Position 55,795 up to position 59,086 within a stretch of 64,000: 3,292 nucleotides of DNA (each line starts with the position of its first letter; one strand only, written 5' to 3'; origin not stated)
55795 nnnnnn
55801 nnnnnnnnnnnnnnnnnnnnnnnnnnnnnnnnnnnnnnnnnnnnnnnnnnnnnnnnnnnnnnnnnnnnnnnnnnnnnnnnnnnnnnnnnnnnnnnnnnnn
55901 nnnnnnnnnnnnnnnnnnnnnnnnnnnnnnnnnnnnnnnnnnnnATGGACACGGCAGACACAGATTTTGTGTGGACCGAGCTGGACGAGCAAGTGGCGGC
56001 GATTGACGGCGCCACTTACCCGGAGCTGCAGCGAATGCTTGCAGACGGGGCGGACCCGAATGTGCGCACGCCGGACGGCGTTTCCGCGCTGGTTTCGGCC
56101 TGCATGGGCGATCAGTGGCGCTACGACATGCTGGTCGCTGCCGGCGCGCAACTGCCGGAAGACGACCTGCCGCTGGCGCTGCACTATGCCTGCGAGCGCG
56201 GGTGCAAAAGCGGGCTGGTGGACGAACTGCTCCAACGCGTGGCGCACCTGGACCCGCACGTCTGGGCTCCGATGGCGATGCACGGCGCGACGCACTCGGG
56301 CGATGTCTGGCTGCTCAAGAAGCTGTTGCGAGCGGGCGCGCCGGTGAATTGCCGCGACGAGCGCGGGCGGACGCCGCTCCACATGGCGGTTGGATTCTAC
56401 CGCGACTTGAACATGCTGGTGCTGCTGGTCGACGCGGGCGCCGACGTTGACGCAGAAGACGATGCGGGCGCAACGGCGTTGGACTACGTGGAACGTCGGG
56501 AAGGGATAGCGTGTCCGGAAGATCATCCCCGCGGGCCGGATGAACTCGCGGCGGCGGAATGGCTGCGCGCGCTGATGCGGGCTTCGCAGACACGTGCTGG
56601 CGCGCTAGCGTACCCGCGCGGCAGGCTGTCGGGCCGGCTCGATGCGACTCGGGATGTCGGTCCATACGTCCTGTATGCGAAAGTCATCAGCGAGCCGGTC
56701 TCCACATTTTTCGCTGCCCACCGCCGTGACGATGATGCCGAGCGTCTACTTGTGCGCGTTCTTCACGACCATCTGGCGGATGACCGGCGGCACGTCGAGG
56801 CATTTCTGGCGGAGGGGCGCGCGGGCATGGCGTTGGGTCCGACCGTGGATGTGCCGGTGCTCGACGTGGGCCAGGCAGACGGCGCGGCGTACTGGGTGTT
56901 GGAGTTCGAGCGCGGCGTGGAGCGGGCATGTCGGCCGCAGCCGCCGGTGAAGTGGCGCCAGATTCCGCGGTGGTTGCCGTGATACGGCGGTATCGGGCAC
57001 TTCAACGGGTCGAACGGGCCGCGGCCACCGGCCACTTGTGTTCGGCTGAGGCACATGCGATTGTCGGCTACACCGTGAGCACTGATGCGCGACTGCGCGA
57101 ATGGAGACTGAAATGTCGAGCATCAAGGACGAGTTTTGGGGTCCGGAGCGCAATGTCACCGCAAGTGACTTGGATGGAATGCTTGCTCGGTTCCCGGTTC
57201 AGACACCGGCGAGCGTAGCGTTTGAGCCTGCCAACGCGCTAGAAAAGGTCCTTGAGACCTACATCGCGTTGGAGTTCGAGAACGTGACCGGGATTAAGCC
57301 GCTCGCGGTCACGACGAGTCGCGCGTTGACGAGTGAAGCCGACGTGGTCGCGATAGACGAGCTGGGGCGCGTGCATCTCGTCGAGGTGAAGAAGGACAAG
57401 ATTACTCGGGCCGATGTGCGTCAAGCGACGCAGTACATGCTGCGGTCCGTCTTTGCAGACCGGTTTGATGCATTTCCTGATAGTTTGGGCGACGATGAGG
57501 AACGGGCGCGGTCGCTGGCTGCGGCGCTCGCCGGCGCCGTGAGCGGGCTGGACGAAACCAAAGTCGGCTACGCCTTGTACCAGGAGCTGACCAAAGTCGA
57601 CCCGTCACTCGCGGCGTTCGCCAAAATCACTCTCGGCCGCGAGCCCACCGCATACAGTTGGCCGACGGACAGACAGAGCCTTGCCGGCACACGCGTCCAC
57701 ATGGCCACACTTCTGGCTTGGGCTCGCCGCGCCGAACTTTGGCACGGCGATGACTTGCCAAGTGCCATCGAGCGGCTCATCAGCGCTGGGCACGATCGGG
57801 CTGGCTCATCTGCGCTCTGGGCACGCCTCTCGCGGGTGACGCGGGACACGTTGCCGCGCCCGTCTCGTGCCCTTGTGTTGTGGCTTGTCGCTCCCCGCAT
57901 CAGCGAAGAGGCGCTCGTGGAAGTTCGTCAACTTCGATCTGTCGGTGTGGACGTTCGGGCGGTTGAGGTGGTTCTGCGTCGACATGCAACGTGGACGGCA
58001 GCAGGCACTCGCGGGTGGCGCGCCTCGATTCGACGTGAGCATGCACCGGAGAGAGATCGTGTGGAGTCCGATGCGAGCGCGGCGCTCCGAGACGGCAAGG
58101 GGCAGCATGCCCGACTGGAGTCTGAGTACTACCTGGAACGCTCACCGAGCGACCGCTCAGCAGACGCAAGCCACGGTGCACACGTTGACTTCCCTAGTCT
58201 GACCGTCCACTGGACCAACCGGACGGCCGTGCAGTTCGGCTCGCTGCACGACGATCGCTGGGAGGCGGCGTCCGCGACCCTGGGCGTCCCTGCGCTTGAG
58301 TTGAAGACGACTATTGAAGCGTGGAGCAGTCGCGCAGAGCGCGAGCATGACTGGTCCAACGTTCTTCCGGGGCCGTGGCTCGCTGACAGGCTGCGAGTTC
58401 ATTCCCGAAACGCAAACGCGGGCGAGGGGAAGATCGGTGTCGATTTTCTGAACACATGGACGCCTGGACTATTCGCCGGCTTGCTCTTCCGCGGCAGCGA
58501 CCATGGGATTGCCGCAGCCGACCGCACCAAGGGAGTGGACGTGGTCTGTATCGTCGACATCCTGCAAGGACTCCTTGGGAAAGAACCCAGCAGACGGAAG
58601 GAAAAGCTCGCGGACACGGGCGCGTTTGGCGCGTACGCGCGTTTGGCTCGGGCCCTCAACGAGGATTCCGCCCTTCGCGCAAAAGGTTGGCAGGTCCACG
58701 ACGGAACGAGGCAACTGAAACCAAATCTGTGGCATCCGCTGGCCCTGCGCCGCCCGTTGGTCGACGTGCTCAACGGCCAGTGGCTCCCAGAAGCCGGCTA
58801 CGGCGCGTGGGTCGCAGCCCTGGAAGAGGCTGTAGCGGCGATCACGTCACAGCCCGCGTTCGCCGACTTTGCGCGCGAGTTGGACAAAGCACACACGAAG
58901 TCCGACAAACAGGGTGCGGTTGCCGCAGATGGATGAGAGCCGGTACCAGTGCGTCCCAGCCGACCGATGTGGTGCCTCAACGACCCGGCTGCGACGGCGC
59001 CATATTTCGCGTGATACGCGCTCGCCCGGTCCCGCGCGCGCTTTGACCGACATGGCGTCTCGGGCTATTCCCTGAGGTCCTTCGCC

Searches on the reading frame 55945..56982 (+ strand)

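Call 3: search_protein_families(library=pfam, proteins=[window:55945-56982:+], max_evalue=0.1)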
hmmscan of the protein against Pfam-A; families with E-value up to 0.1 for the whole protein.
window:55945-56982:+ (345 aa): 5 families
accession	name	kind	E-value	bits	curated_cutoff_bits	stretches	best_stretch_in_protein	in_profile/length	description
PF12796.13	Ank_2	-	3.9e-14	53.4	27.3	2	113-181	2-66/90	Ankyrin repeats (3 copies)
PF13857.12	Ank_5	-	2.1e-13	50.7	27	1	127-181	1-55/56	Ankyrin repeats (many copies)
PF00023.36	Ank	-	3.5e-13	49.4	21.1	1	141-173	2-33/33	Ankyrin repeat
PF13637.12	Ank_4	-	1.1e-11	45.1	22.7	1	118-162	7-50/50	Ankyrin repeats (many copies)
PF13606.12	Ank_3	-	4.4e-08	33.1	22.3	0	141-169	2-29/30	Ankyrin repeat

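Call 4: search_protein_families(library=padloc, proteins=[window:55945-56982:+], max_evalue=0.1)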
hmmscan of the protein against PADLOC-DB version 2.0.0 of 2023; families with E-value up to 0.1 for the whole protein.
window:55945-56982:+ (345 aa): 12 families
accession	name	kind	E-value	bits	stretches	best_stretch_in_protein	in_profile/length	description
PDLC04783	PDC-M72A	-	7.1e-14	49.9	1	29-185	214-372/392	-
PDLC04043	PD-T4-6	-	2.4e-06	24.9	1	234-322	10-97/452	-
PDLC02908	Ankyrin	-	3.5e-06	23.6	1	115-180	743-807/880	-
PDLC04041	PD-T4-6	-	4.7e-05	20.8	1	226-324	15-113/443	-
PDLC04042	PD-T4-6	-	5.1e-05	21.1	1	239-325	9-94/292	-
PDLC04055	PD-T4-6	-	0.0005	17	1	261-324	91-156/496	-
PDLC04053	PD-T4-6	-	0.001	16.6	1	238-321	8-90/311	-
PDLC04050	PD-T4-6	-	0.0019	15.2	1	269-326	92-149/480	-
PDLC04039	PD-T4-6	-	0.002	15.2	1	255-321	30-95/458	-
PDLC04054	PD-T4-6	-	0.003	15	1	250-324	21-95/347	-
PDLC04057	PD-T4-6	-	0.01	12.9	1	269-324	37-92/443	-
PDLC04048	PD-T4-6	-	0.038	11.4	1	258-326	29-97/354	-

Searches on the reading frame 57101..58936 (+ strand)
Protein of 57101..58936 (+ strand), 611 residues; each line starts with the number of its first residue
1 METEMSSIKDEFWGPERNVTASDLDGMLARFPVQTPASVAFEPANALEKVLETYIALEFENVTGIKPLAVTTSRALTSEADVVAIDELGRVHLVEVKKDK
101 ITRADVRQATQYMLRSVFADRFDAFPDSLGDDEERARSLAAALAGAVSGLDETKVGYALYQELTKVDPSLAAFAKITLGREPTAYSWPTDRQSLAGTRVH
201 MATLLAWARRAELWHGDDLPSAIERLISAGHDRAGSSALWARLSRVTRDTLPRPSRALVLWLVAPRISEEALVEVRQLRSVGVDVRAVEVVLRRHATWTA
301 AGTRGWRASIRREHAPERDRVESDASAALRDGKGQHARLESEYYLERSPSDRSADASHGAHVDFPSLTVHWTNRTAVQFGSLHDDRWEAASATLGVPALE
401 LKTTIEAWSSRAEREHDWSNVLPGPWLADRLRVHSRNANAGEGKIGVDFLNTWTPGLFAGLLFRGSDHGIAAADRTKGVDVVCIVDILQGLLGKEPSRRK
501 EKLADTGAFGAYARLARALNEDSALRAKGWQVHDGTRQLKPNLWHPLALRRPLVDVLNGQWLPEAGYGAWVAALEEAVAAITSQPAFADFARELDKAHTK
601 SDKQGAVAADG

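Call 3: search_protein_families(library=pfam, proteins=[window:57101-58936:+], max_evalue=0.1)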
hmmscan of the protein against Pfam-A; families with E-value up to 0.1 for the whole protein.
window:57101-58936:+ (611 aa): 1 family
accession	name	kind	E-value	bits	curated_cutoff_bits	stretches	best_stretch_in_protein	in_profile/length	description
PF20695.2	UbiD_N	-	0.098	13.2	24.3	0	33-67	13-47/78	3-octaprenyl-4-hydroxybenzoate carboxy-lyase N-terminal domain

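Call 4: search_protein_families(library=padloc, proteins=[window:57101-58936:+], max_evalue=0.1)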
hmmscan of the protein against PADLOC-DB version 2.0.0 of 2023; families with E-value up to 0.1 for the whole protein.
window:57101-58936:+ (611 aa): 1 family
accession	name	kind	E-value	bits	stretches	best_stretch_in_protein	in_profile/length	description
PDLC04916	PDC-S11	-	0.00073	16.7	1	77-112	55-90/358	-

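Call 5: search_protein_families(library=ncbifam, proteins=[window:57101-58936:+], max_evalue=0.1)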
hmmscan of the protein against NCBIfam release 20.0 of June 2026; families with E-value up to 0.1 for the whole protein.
window:57101-58936:+ (611 aa): 1 family
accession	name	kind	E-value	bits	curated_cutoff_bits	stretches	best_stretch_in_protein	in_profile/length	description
NF003270.0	PRK04247.1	equivalog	0.014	14.5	216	1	75-113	157-195/250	endonuclease NucS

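Call 6: search_protein_families(library=phrogs, proteins=[window:57101-58936:+], max_evalue=0.1)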
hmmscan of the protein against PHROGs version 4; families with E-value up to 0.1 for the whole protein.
window:57101-58936:+ (611 aa): 0 families

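Call 108: search_solved_structures(query=window:57101-58936:+, max_evalue=10)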
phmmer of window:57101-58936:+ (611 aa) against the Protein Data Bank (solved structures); distinct sequences matched with E-value up to 10: 1.
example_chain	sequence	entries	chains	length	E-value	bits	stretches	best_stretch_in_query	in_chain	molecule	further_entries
3o0k_A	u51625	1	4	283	0.17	13.9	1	545-605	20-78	Aldo/keto reductase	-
